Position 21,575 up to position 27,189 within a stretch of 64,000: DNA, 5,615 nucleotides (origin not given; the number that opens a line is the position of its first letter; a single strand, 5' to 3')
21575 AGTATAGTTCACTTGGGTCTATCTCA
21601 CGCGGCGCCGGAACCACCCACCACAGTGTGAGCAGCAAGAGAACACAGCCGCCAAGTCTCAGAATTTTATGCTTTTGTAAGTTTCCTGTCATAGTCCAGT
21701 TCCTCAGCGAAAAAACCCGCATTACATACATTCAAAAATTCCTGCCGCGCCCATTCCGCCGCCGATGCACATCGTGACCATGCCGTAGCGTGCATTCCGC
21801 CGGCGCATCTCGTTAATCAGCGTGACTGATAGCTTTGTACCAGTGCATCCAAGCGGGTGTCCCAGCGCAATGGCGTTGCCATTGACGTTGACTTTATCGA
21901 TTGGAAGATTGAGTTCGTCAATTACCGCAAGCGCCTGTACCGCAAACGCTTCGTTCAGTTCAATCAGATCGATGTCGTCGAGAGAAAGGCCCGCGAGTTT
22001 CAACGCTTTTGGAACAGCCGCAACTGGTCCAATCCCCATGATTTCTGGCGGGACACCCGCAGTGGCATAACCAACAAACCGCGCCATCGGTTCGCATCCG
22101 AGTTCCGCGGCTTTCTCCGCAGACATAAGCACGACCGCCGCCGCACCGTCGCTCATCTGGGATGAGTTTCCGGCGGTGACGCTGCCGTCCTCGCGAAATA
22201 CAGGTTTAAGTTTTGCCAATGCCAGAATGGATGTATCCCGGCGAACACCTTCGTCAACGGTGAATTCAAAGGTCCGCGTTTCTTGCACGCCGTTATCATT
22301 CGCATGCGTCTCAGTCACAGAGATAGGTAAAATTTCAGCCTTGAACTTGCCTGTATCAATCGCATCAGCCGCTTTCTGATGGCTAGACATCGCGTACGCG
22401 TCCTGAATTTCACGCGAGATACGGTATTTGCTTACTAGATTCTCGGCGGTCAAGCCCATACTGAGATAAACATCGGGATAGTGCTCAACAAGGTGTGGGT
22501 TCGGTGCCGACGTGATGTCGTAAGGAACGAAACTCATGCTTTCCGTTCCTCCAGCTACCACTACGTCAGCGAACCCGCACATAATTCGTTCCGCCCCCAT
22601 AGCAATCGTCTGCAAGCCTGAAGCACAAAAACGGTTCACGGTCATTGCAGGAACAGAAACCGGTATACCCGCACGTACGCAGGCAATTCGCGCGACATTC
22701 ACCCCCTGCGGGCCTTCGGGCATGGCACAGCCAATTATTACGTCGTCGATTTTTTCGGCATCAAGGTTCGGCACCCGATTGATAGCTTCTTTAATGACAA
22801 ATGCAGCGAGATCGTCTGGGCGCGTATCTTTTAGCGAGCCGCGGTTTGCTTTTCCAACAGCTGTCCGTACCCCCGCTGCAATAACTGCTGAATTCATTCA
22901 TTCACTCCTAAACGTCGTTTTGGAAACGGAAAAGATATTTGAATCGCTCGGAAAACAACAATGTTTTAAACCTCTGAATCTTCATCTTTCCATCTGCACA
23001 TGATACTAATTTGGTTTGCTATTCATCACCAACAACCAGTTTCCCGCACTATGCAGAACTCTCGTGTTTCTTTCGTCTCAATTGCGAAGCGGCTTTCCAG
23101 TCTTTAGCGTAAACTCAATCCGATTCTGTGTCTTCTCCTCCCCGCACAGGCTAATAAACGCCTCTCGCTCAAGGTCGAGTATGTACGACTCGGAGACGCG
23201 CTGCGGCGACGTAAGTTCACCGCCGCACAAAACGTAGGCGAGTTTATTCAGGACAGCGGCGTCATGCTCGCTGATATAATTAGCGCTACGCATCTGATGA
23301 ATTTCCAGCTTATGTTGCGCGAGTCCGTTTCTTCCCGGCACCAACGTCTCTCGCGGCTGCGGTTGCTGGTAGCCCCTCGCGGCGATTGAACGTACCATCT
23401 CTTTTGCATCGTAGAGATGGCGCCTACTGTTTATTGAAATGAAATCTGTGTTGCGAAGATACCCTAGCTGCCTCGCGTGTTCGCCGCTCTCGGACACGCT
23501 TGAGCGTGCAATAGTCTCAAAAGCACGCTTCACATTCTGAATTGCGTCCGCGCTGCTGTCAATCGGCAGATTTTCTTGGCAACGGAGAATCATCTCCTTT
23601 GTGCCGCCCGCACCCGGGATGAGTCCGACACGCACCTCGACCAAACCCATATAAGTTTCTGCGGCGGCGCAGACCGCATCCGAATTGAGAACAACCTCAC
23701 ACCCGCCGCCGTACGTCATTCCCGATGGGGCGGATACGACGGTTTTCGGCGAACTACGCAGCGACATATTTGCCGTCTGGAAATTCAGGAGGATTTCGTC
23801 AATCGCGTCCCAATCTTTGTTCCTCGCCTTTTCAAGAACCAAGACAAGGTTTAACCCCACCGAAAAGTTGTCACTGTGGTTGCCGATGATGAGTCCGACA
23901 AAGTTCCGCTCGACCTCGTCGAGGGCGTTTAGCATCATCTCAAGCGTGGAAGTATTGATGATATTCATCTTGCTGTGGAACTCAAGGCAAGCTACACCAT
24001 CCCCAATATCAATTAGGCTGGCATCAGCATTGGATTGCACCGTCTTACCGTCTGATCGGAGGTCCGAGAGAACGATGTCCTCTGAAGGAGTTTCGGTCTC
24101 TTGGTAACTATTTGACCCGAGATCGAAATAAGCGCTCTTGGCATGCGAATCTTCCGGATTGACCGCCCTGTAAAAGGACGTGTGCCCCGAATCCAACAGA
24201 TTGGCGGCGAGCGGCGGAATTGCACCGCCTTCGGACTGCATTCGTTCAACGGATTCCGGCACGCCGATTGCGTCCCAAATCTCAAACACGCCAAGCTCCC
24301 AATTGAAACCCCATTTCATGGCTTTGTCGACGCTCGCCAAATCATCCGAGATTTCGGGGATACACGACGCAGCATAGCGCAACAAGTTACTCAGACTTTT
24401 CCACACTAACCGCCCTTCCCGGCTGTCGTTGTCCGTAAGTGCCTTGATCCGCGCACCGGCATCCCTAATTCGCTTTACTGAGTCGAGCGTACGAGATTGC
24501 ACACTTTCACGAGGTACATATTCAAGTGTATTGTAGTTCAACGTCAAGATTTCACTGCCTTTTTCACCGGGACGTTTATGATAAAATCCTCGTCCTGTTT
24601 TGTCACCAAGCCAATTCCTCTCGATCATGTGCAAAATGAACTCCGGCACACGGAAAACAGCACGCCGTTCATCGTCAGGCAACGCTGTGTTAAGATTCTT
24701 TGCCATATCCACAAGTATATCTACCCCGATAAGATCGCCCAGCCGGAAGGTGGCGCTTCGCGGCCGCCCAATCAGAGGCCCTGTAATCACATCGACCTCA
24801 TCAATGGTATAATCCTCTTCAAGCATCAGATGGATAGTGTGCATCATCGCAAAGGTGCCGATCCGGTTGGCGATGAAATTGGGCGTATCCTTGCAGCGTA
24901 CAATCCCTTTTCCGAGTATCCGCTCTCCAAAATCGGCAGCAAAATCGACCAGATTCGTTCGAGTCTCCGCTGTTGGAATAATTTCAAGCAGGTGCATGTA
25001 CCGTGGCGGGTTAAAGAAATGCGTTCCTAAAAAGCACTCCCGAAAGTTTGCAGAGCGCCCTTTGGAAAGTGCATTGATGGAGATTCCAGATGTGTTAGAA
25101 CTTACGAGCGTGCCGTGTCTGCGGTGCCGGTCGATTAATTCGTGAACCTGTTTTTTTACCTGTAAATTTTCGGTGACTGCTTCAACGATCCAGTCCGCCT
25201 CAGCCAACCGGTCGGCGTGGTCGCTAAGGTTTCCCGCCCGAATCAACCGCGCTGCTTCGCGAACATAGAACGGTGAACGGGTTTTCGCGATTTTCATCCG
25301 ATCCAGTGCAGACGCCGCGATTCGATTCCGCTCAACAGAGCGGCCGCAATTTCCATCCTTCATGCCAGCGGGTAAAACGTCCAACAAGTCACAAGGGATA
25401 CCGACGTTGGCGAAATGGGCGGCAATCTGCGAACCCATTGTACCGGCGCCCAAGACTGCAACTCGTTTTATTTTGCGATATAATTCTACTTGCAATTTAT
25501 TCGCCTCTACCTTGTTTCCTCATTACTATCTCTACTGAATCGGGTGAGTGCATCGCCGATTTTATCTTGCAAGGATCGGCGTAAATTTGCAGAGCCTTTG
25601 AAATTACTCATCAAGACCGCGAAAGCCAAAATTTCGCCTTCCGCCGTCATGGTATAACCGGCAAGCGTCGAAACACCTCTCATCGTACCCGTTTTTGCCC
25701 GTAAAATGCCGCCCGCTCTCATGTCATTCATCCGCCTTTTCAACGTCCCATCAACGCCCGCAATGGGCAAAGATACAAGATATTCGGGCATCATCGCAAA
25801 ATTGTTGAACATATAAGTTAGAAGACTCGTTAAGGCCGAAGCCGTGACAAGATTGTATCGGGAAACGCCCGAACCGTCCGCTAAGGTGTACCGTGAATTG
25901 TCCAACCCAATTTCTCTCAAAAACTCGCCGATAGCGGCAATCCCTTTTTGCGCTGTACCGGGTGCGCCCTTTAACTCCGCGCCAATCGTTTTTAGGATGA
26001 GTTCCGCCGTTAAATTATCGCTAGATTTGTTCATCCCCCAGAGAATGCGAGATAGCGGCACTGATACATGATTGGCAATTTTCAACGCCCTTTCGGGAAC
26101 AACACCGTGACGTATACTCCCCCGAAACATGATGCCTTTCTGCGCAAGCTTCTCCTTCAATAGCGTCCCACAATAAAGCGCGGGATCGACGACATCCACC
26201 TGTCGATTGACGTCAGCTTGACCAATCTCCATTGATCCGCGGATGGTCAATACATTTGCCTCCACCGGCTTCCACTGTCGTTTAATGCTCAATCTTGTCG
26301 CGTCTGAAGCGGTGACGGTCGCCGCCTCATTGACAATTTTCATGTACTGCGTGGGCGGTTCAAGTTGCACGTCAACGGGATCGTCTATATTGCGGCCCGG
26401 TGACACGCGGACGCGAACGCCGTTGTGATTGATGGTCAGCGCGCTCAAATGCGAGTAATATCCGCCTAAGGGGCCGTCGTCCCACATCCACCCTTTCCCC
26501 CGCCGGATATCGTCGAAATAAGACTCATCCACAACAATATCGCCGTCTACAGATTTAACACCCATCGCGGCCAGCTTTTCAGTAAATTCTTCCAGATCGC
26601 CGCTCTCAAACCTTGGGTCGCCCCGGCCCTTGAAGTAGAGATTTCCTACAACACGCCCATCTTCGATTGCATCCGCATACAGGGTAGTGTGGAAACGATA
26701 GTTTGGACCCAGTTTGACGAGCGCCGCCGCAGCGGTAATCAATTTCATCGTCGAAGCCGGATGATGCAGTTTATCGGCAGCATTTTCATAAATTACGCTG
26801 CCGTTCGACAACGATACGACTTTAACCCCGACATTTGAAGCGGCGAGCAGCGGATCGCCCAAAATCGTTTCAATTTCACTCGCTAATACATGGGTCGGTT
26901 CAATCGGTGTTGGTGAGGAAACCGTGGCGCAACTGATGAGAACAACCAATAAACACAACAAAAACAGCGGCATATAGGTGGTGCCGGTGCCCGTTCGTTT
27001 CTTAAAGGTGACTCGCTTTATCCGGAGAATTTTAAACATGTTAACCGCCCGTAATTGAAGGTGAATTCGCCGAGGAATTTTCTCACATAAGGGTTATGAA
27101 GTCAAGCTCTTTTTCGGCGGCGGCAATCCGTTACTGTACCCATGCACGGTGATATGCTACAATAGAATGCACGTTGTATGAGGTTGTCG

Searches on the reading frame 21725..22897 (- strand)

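Call 21: search_protein_families(library=ncbifam, proteins=[window:21725-22897:-], max_evalue=1e-12)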
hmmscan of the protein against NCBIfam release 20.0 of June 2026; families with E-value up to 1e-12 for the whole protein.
window:21725-22897:- (391 aa): 34 families (the best 25 are shown)
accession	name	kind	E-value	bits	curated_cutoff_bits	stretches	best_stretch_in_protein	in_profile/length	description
NF005805.0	PRK07661.1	equivalog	4e-174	579.1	633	1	1-390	1-390/391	acetyl-CoA C-acetyltransferase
NF006553.0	PRK09052.1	equivalog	5.5e-158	526.2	567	1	2-390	6-398/399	acetyl-CoA C-acyltransferase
TIGR01930.1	AcCoA-C-Actrans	subfamily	1.2e-141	472.2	240.55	1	6-389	1-385/385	acetyl-CoA C-acyltransferase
NF005494.0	PRK07108.1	equivalog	2.3e-131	438.3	615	1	1-390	1-391/392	acetyl-CoA C-acyltransferase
NF006552.0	PRK09051.1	subfamily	3.6e-123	411.7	565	1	3-390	5-394/395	beta-ketothiolase BktB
NF006510.0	PRK08947.1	equivalog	2.1e-121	405.5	519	1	1-389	1-385/387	acetyl-CoA C-acyltransferase FadA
NF005890.0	PRK07851.1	equivalog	1.8e-120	402.6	580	2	133-390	159-404/406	acetyl-CoA C-acetyltransferase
NF004206.0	PRK05656.1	subfamily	1.4e-116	389.8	688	1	1-385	1-387/392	acetyl-CoA C-acetyltransferase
NF004853.0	PRK06205.1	subfamily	1.8e-115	386.2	551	2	147-390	161-402/404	acetyl-CoA C-acetyltransferase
NF042999.1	bketothiol_BktB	equivalog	3.4e-114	382.1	725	1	4-390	5-393/394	beta-ketothiolase BktB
TIGR02445.1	fadA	equivalog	1.2e-113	380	591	1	5-389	3-383/385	acetyl-CoA C-acyltransferase FadA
TIGR02430.1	pcaF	equivalog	2.1e-109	366.2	597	2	133-389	150-398/400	3-oxoadipyl-CoA thiolase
NF006551.0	PRK09050.1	subfamily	6.6e-109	364.6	605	2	145-389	161-399/401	3-oxoadipyl-CoA thiolase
NF005033.0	PRK06445.1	equivalog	1.2e-103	347.3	511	1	11-389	17-393/395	acetyl-CoA C-acetyltransferase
NF005077.0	PRK06504.1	subfamily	1.7e-98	330.4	590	1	1-389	1-388/390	acetyl-CoA C-acetyltransferase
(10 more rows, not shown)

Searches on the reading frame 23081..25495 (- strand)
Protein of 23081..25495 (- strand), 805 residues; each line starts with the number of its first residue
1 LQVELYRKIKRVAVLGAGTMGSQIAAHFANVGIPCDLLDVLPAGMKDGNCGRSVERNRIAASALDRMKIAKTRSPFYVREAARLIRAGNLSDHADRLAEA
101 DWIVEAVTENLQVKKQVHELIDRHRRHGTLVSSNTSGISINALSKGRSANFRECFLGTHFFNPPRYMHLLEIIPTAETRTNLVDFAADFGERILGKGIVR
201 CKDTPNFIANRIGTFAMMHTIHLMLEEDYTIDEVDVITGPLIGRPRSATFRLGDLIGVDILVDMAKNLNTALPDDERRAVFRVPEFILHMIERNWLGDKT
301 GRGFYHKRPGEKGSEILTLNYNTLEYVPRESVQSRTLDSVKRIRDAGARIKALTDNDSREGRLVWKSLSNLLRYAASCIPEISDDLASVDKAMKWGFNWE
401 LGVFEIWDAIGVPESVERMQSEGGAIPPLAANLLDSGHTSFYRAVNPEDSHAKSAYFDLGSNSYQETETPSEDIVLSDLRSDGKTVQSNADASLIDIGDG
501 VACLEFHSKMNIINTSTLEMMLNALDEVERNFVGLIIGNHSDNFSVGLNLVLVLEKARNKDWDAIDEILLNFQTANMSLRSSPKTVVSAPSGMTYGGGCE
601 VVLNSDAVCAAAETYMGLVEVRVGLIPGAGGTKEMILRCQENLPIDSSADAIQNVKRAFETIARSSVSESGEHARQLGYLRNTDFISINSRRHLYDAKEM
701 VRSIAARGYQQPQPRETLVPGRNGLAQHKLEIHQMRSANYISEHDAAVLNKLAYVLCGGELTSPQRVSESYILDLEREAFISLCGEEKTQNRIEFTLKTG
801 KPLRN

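Call 21: search_protein_families(library=ncbifam, proteins=[window:23081-25495:-], max_evalue=1e-12)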
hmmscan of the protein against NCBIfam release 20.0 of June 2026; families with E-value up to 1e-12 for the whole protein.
window:23081-25495:- (805 aa): 22 families
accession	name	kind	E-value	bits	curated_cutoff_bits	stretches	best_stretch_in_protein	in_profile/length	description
NF052272.1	Staph_FadB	exception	5.4e-171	570.4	999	1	8-805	2-752/752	3-hydroxyacyl-CoA dehydrogenase/crotonase FadB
NF008727.0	PRK11730.1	equivalog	1.9e-55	188.5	870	2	7-329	311-614/717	fatty acid oxidation complex subunit alpha FadB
TIGR02437.1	FadB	equivalog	3.6e-46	157.9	933.55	2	7-323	311-608/714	fatty acid oxidation complex subunit alpha FadB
NF006124.0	PRK08268.1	subfamily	5.2e-44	151.1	508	1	7-321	5-301/507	3-hydroxyacyl-CoA dehydrogenase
NF008363.0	PRK11154.1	equivalog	1.8e-43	148.6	869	1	7-334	307-615/708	fatty acid oxidation complex subunit alpha FadJ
NF004474.0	PRK05808.1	subfamily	6.6e-41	140.4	408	1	8-306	2-281/283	3-hydroxybutyryl-CoA dehydrogenase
NF005715.0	PRK07530.1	equivalog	1.2e-38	133.2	420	1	8-308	3-284/292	3-hydroxybutyryl-CoA dehydrogenase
TIGR02441.1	fa_ox_alpha_mit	equivalog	4.3e-38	130.9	964.65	1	7-317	333-623/737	fatty acid oxidation complex subunit alpha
NF005875.0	PRK07819.1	subfamily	9.4e-38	130.2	319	1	7-306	3-285/287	3-hydroxybutyryl-CoA dehydrogenase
NF006722.0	PRK09260.1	equivalog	5.3e-36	124.3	429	1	9-308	2-282/289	3-hydroxyacyl-CoA dehydrogenase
TIGR02279.1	PaaC-3OHAcCoADH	equivalog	7.4e-35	120.7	669.4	1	9-308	5-286/503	3-hydroxyacyl-CoA dehydrogenase PaaH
TIGR02440.1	FadJ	equivalog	1.4e-33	116.1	968.45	1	7-330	302-604/699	fatty acid oxidation complex subunit alpha FadJ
NF006125.0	PRK08269.1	equivalog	4.2e-32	111.5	427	1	9-307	5-296/334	3-hydroxybutyryl-CoA dehydrogenase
NF004699.0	PRK06035.1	equivalog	8.5e-32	110.5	500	1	8-300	2-278/294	3-hydroxyacyl-CoA dehydrogenase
NF042925.1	FHMPC_DH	equivalog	1.6e-30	106.5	500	1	10-309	1-282/304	5-formyl-3-hydroxy-2-methylpyridine 4-carboxylate 5-dehydrogenase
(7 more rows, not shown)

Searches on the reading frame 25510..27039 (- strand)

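Call 21: search_protein_families(library=ncbifam, proteins=[window:25510-27039:-], max_evalue=1e-12)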
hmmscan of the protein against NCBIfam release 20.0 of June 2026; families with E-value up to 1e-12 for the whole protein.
window:25510-27039:- (510 aa): 2 families
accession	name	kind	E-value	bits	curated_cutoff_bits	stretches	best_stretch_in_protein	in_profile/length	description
TIGR00666.1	PBP4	equivalog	1.7e-94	316.8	107.8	1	80-479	2-397/397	D-alanyl-D-alanine carboxypeptidase/D-alanyl-D-alanine endopeptidase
NF008322.0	PRK11113.1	equivalog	1.6e-77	261.1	527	1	63-484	29-452/477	serine-type D-Ala-D-Ala carboxypeptidase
